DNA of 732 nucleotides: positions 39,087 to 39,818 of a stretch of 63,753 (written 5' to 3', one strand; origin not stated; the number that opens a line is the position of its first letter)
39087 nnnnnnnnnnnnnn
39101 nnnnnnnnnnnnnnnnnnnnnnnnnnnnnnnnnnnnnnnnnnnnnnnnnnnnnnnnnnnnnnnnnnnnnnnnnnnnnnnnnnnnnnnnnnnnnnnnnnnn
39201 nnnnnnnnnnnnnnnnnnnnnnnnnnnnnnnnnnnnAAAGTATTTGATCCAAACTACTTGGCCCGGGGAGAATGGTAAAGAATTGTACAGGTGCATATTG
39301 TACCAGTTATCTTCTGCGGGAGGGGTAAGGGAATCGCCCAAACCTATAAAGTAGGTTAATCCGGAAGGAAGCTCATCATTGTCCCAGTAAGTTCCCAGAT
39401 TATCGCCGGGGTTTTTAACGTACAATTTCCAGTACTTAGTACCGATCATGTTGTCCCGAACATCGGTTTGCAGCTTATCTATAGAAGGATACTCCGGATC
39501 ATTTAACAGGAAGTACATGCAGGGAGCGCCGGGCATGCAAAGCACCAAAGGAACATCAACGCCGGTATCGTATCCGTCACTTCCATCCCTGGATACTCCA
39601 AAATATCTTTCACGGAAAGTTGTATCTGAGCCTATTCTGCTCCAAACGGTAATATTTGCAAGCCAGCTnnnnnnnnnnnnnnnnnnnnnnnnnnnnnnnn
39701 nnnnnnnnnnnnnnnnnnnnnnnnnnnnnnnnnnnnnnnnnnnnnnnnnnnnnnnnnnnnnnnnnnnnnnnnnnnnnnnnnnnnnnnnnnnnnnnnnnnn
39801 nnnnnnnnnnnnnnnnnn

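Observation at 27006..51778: ~25-kb co-directional island of paralogous giant T9SS-sorted proteins with no recognisable catalytic domain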

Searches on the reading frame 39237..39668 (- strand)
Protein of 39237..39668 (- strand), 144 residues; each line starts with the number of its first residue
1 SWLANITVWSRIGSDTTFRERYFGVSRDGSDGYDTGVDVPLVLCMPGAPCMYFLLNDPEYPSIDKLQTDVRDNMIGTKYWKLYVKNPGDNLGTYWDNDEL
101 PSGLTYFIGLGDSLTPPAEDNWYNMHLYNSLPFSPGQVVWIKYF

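Call 44: predict_structure(alignment_id=A4)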
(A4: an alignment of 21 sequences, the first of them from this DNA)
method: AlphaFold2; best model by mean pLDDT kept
length: 144 residues; sequences in the alignment: 21
mean_pLDDT: 91.6   pTM: 0.85
mean pLDDT of the five models: 91.6, 89.2, 87.7, 84.6, 69.0
residues with pLDDT >= 90: 108; 70-90: 34; 50-70: 2; < 50: 0
segments of 3 or more residues with pLDDT < 50: none
pLDDT, mean of each block of 10 residues (from residue 1): 91 81 94 95 82 94 96 91 82 95 95 94 97 93 94
secondary structure, 60 per line:
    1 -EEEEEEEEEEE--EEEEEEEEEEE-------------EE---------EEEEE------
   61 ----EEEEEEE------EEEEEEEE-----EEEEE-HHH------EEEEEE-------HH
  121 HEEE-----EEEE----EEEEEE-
elements in order: E2-12 E15-25 E50-54 E65-71 E78-85 E91-95 E106-111 E122-124 E130-133 E138-143

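Call 48: fold_search(model_id=the predicted structure, library=pdb)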
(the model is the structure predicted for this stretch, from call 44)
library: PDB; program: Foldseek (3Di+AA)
matches with E <= 10: 568; with E <= 0.001: 0
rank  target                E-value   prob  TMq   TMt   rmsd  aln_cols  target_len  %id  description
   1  5cz3_A                1.1e-01  0.13  0.19  0.20  13.2       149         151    8  Crystal Structure of Myxoma Virus M64 (released 2015-11-18)
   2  5k1a_C                2.1e-01  0.06  0.15  0.10  17.6       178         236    8  Crystal structure of the UAF1-USP12 complex in C2 space group (released 2016-07-20)
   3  7zju_A                2.1e-01  0.06  0.15  0.10  16.6       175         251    8  Structure of human USPL1 in covalent complex with SUMO3-2Br probe (released 2023-09-27)
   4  3ik2                  2.7e-01  0.13  0.18  0.07  15.4        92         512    9  Crystal Structure of a Glycoside Hydrolase Family 44 Endoglucanase produced by Clostridium acetobutylium ATCC 824 (released 2009-08-18)
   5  8vg9                  3.4e-01  0.18  0.19  0.08  13.5        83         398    7  Crystallographic structure of Ruminococcus champanellensis xylanase (RcXyn30A) (released 2024-12-25)
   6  8ohr_AAA              3.6e-01  0.08  0.15  0.07  14.5       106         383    8  Crystal structure of human heparanase in complex with glucuronic acid configured 3-geminal diol iminosugar inhibitor (released 2024-01-10)
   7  5cz3_B                3.8e-01  0.07  0.13  0.13  11.9        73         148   10  Crystal Structure of Myxoma Virus M64 (released 2015-11-18)
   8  9bs5_B                4.2e-01  0.13  0.19  0.05  13.2        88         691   16  Bacteroides ovatus GH97C Sus (released 2024-10-30)
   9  3nru_L                4.4e-01  0.08  0.17  0.16  14.5       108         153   10  Ligand binding domain of EPHA7 (released 2010-12-08)
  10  8cqi_A                4.7e-01  0.08  0.15  0.07  13.8       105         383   11  Human heparanase in complex with inhibitor R3794 (released 2024-01-10)
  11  4liu                  4.7e-01  0.07  0.20  0.11  13.7       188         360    8  Structure of YcfD, a Ribosomal oxygenase from Escherichia coli. (released 2014-05-14)
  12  9gye                  4.7e-01  0.03  0.15  0.05  18.0       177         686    8  Hemolytic Phospholipase C (PLC H) (released 2025-10-15)
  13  7p99_A                5.5e-01  0.05  0.18  0.11  16.8       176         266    8  Structure of human USPL1 in complex with SUMO2 (released 2022-03-02)
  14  8jbv_M                5.5e-01  0.03  0.15  0.12  20.3       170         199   17  Extracellular domain of gamma delta TCR (released 2024-05-08)
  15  8jcb_M                5.5e-01  0.03  0.15  0.11  20.3       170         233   17  Vgamma5 Vdelta1 T cell receptor complex (released 2024-05-08)
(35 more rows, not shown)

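Call 54: search_protein_representatives(alignment_id=A4)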
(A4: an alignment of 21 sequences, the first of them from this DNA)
Query: 21 sequences, 141 profile positions. Proteins with E-value up to 0.001 (for the whole library): 1741; up to 1e-10: 404; up to 1e-30: 48. The best 150 are listed.
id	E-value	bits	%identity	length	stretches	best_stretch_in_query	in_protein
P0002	1.4e-129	443.0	-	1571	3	1-141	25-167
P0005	3.4e-112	386.7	-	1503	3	3-140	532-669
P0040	1.9e-104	361.6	-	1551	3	2-140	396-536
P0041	2.8e-103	357.8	-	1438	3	2-140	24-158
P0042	1.9e-102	355.2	-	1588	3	1-140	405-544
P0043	1.8e-95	332.5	-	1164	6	2-140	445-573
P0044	9.9e-95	330.1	-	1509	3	2-139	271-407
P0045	1.5e-87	306.9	-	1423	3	2-140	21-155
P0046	4.3e-86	302.1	-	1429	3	2-141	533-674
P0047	1.9e-82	290.3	-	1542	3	2-139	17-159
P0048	9.0e-82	288.1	-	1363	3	2-140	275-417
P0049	2.2e-76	270.7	-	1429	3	1-132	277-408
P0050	5.8e-75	266.1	-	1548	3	2-139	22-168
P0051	7.7e-75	265.7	-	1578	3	1-141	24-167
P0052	3.2e-74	263.7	-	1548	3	1-139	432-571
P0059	2.7e-63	228.3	-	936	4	6-130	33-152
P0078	8.0e-33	129.5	-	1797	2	2-140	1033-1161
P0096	4.8e-27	110.8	-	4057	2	2-134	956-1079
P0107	4.3e-24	101.2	-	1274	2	1-107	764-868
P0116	7.2e-23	97.2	-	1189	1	1-140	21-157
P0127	7.6e-22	93.9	-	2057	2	2-118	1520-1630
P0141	5.0e-20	88.0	-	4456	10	20-80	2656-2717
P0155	1.4e-18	83.3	-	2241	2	2-131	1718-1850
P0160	6.6e-18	81.1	-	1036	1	2-139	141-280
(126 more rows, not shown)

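Call 55: search_protein_families(library=pfam, proteins=[P0078, P0127, P0155, P0107, P0116, P0160], max_evalue=0.001)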
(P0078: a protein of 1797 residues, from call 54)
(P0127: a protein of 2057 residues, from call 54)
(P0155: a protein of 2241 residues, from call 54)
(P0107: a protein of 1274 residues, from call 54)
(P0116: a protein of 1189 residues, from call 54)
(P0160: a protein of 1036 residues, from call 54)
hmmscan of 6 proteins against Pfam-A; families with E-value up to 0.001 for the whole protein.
P0078 (1797 aa): 7 families
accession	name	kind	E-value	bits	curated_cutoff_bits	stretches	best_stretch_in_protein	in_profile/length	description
PF00082.27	Peptidase_S8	-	5.3e-41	141.3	21.8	1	178-481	3-282/288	Subtilase family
PF16361.10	Peptidase_S8_N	-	1.3e-08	35.9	30.5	1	50-149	3-103/142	N-terminal of Subtilase family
PF00963.24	Cohesin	-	2.2e-08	34.8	24.1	1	1271-1380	6-121/139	Cohesin domain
PF21471.3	Reelin_subrepeat-B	-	2.1e-06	28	27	0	611-674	64-125/127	Reelin subrepeat B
PF13860.13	FlgD_ig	-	2e-05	24.9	27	1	1728-1784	18-75/79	FlgD Ig-like domain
PF00404.24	Dockerin_1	-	0.0004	21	22.9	0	1459-1505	9-55/57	Dockerin type I domain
PF18962.6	Por_Secre_tail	-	0.00073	20.2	27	0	1714-1794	2-74/75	Secretion system C-terminal sorting domain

P0127 (2057 aa): 5 families
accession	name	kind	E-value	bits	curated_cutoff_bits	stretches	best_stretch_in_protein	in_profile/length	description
PF13229.12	Beta_helix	-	9.3e-46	155.8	25.9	7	339-459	48-158/158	Right handed beta helix region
PF05048.19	NosD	-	1e-09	38.6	23.6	0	347-446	68-184/212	Periplasmic copper-binding protein (NosD)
PF00041.27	fn3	-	3.3e-08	34.1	25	1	1428-1511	2-82/84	Fibronectin type III domain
PF13860.13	FlgD_ig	-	1.2e-07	32.1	27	1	1991-2045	23-76/79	FlgD Ig-like domain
PF18962.6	Por_Secre_tail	-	3.6e-06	27.6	27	1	1973-2054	2-74/75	Secretion system C-terminal sorting domain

P0155 (2241 aa): 9 families
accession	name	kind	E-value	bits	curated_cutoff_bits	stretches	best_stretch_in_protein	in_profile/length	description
PF17963.7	Big_9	-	8.2e-127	414.9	23.6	6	230-316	3-89/89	Bacterial Ig domain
PF17892.7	Cadherin_5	-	6.1e-79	260.5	26.5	6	230-317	4-97/98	Cadherin-like domain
PF17803.7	Cadherin_4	-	1.3e-58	195.8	25.1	6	958-1025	1-71/71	Bacterial cadherin-like domain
PF00041.27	fn3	-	1.1e-20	74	25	2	141-210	10-72/84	Fibronectin type III domain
PF00059.27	Lectin_C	-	2e-13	51.5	22.6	1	1177-1272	15-97/107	Lectin C-type domain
PF18998.6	Flg_new_2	-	1e-06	29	23.6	1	330-368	9-44/73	Divergent InlB B-repeat domain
PF16656.11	Pur_ac_phosph_N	-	0.00011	23.1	30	0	2009-2030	62-83/93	Purple acid Phosphatase, N-terminal domain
PF22352.2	K319L-like_PKD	-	0.00019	21.8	27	0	296-317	63-84/84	K319L-like, PKD domain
PF00404.24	Dockerin_1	-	0.00044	20.8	22.9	0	2177-2232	2-52/57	Dockerin type I domain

P0107 (1274 aa): 3 families
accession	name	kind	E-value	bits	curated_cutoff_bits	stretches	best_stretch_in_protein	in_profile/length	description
PF18962.6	Por_Secre_tail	-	6e-08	33.3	27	1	1191-1270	2-73/75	Secretion system C-terminal sorting domain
PF13860.13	FlgD_ig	-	1.9e-07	31.4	27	1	1199-1261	12-75/79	FlgD Ig-like domain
PF00963.24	Cohesin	-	6.4e-06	26.8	24.1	1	635-739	5-116/139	Cohesin domain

P0116 (1189 aa): 3 families
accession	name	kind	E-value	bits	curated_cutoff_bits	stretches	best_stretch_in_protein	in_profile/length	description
PF13620.12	CarboxypepD_reg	-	1.8e-16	60.7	32.3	3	355-430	1-81/82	Carboxypeptidase regulatory-like domain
PF13715.12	CarbopepD_reg_2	-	3.5e-12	46.6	32.2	1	276-346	1-73/88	CarboxypepD_reg-like domain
PF18962.6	Por_Secre_tail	-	5.4e-06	27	27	1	1111-1186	3-74/75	Secretion system C-terminal sorting domain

P0160 (1036 aa): 6 families
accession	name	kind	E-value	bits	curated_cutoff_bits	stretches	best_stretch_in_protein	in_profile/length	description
PF13620.12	CarboxypepD_reg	-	2.3e-26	92.4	32.3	3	539-611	2-81/82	Carboxypeptidase regulatory-like domain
PF13715.12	CarbopepD_reg_2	-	3.7e-17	62.6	32.2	0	378-444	2-70/88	CarboxypepD_reg-like domain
PF17210.9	SdrD_B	-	6.7e-12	46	29.7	0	389-432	25-73/112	SdrD B-like domain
PF18962.6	Por_Secre_tail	-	9.7e-09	35.8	27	1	957-1032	1-73/75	Secretion system C-terminal sorting domain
PF17802.7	SpaA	-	2e-06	28.3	23.1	0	401-449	37-87/91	Prealbumin-like fold domain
PF13860.13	FlgD_ig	-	1.4e-05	25.4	27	1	967-1024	13-76/79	FlgD Ig-like domain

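Call 56: list_cluster_members(proteins=[P0043, P0059, P0078, P0096, P0107, P0116, P0127, P0141, P0155, P0160])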
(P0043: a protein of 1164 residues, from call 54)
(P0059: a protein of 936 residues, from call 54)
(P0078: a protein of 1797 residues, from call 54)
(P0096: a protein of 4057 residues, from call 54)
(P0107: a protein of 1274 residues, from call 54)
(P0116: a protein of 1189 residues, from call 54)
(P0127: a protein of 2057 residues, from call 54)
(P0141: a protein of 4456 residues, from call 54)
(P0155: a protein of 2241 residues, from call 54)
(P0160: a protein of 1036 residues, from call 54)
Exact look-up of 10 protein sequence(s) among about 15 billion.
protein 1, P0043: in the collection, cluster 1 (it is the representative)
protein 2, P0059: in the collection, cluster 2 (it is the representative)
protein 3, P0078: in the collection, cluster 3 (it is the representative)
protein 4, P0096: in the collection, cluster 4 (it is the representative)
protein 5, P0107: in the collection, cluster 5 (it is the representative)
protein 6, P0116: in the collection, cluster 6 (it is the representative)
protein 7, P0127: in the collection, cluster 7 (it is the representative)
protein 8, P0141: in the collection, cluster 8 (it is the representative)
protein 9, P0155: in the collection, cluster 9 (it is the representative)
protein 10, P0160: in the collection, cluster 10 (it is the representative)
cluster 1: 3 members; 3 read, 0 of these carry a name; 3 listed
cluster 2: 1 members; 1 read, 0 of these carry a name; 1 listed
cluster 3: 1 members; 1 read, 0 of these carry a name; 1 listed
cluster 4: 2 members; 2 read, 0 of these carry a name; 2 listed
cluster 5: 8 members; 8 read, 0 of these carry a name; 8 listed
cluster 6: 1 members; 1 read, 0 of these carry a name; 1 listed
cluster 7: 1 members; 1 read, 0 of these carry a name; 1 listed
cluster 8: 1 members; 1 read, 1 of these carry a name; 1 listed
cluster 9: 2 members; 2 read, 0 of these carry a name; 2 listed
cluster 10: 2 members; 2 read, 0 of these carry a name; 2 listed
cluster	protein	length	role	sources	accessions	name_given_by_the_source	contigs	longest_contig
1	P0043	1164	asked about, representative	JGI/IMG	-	-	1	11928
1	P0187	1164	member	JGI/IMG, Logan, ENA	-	-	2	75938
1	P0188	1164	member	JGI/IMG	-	-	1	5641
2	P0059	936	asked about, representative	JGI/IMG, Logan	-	-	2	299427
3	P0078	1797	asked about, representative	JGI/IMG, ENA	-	-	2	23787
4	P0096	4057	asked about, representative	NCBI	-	-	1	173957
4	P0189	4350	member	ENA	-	-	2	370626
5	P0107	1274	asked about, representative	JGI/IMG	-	-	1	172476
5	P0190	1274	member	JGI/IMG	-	-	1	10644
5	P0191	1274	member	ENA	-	-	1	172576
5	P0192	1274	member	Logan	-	-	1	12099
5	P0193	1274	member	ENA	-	-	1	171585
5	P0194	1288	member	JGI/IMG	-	-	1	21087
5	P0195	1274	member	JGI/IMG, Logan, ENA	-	-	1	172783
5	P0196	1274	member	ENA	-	-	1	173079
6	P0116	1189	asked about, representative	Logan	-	-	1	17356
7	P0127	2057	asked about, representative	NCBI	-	-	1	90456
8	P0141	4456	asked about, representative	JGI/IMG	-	uncharacterized repeat protein (TIGR01451 family)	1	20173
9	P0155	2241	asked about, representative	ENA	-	-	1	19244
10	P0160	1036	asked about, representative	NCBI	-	-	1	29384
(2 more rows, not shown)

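Call 64: fold_search(model_id=the predicted structure, library=viral)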
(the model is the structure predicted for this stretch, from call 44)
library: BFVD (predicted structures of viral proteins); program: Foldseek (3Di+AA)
matches with E <= 10: 361; with E <= 0.001: 0
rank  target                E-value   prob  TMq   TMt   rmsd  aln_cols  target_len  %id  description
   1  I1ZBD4                1.6e-03  1.00  0.60  0.27   4.9       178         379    9  (no name in the UniProt tables at hand)
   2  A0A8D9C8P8            2.1e-03  1.00  0.58  0.17   4.9       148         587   15  Putative hemin binding protein [uncultured marine phage]
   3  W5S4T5                6.7e-02  0.33  0.29  0.13  11.7       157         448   12  Uncharacterized protein [Pithovirus sibericum]
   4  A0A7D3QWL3            8.0e-02  0.35  0.24  0.25   8.6       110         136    8  Uncharacterized protein [Fadolivirus FV1/VV64]
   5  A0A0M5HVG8            9.4e-02  0.15  0.20  0.20  12.7       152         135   11  Host range protein [Turkeypox virus]
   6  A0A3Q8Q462            1.2e-01  0.14  0.21  0.12  16.7       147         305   14  Putative viral structural protein [Sulfolobus polyhedral virus 2]
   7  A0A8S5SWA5            1.3e-01  0.13  0.25  0.10  22.0       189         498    9  Calcineurin-like phosphoesterase [virus sp. ctoC338]
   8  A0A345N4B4            1.5e-01  0.16  0.23  0.26  12.7       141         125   11  (no name in the UniProt tables at hand)
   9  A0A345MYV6            2.0e-01  0.04  0.14  0.10  25.4       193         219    8  (no name in the UniProt tables at hand)
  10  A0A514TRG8            2.1e-01  0.04  0.11  0.09  13.3        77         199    9  (no name in the UniProt tables at hand)
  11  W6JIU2                2.3e-01  0.15  0.19  0.13   6.9        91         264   10  BTB/POZ domain-containing protein [Alphaentomopoxvirus acuprea]
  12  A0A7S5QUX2            2.5e-01  0.25  0.30  0.34  11.5       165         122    9  (no name in the UniProt tables at hand)
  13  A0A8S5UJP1            2.8e-01  0.08  0.16  0.05  16.0       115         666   10  Uncharacterized protein [Podoviridae sp. ct9A73]
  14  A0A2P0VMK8            2.8e-01  0.04  0.15  0.09  16.9       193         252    8  Putative ubiquitin carboxyl-terminal hydrolase [Tetraselmis virus 1]
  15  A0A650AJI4            3.1e-01  0.06  0.16  0.05  20.0       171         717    7  (no name in the UniProt tables at hand)
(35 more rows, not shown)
